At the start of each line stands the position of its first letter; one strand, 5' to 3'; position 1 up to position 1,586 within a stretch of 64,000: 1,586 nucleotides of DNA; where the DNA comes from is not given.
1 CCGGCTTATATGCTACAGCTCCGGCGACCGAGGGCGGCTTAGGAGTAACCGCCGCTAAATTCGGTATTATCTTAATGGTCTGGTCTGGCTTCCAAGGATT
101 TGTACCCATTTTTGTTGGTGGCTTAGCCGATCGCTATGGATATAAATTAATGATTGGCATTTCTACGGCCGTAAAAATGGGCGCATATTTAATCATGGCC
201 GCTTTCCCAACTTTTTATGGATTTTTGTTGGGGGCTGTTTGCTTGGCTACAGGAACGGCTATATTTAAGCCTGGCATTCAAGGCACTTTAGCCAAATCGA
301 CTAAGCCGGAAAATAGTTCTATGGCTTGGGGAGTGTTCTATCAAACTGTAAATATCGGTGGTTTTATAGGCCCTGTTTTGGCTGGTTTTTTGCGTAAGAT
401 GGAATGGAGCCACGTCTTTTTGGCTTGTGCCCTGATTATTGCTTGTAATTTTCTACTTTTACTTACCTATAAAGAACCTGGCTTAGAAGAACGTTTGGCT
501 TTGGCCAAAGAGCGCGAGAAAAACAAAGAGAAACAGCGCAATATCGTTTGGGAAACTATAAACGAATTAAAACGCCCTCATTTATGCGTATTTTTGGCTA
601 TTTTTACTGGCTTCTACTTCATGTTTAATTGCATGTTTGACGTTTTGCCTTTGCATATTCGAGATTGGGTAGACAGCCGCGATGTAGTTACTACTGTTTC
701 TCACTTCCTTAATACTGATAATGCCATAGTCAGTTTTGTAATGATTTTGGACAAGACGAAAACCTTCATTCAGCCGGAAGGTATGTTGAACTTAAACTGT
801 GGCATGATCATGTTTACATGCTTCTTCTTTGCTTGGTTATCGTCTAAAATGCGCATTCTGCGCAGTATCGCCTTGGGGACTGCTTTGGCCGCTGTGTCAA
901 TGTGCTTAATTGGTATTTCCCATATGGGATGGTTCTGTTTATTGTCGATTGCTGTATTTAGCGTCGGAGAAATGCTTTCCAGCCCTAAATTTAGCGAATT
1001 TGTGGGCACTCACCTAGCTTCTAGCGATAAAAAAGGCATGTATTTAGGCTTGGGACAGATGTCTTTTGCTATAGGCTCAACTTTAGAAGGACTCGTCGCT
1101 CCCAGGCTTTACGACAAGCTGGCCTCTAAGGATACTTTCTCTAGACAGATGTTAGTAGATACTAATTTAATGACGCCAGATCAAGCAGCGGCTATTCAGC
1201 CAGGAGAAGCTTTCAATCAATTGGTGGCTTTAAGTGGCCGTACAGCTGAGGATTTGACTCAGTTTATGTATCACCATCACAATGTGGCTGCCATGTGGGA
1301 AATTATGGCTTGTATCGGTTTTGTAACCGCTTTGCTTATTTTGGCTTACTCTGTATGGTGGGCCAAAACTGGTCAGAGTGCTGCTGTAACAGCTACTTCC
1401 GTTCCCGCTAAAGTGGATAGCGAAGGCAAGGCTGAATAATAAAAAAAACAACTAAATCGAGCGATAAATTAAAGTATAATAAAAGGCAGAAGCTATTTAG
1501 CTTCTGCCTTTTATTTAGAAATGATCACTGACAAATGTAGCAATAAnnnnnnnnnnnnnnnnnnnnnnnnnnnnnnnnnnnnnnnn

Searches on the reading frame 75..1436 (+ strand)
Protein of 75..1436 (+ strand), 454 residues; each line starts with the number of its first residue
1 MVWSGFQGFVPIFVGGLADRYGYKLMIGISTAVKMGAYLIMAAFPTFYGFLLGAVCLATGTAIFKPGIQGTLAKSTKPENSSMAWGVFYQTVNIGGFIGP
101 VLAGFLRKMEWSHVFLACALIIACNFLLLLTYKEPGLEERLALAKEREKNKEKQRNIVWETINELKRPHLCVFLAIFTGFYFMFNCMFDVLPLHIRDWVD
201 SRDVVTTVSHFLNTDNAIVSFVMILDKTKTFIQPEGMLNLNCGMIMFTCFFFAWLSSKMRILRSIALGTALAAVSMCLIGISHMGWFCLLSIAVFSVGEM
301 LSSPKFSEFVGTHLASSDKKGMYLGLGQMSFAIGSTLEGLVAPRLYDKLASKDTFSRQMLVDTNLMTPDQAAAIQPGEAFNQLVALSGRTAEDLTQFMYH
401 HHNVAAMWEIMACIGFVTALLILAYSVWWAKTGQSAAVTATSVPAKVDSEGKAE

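Call 93: search_protein_families(library=pfam, proteins=[window:75-1436:+], max_evalue=0.001)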
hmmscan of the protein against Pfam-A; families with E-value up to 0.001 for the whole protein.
window:75-1436:+ (454 aa): 1 family
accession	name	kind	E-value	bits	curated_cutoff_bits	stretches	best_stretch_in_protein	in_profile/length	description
PF07690.21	MFS_1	-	3.1e-26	92.5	33.4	1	4-336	42-344/347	Major Facilitator Superfamily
